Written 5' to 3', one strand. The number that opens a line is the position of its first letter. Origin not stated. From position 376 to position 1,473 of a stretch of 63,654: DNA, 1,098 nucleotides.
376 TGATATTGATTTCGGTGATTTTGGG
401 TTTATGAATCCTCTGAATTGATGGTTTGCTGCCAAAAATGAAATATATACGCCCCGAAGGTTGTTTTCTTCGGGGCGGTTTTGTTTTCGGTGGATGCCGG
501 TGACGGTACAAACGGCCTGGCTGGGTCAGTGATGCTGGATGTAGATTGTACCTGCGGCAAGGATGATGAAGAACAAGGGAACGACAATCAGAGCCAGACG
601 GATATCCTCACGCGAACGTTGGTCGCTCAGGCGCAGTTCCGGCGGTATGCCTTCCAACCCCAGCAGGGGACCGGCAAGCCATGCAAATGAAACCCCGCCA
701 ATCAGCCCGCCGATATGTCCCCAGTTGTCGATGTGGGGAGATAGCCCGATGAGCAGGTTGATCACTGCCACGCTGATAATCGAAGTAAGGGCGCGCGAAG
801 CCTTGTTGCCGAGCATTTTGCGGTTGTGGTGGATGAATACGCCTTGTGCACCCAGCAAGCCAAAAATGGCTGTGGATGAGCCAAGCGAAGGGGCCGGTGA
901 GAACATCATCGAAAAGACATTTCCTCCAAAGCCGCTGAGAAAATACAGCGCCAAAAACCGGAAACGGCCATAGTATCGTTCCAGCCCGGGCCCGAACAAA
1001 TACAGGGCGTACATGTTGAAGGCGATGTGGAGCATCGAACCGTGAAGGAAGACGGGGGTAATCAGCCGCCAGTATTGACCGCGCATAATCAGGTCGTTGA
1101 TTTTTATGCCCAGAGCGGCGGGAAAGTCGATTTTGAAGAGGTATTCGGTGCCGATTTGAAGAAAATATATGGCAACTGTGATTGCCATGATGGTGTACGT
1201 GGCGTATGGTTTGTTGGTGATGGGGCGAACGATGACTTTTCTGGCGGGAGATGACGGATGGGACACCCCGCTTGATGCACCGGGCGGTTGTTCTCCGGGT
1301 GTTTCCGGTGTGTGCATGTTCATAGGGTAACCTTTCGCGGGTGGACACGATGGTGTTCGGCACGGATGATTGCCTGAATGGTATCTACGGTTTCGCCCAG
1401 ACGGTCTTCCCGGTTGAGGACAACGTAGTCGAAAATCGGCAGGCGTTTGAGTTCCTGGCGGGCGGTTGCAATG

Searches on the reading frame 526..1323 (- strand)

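Call 56: search_protein_families(library=pfam, proteins=[window:526-1323:-], max_evalue=0.00001)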
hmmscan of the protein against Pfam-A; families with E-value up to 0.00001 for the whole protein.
window:526-1323:- (265 aa): 1 family
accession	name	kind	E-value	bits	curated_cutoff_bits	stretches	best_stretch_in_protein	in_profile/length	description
PF01694.28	Rhomboid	-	2.3e-39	135.3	22.6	1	81-217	1-140/143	Rhomboid domain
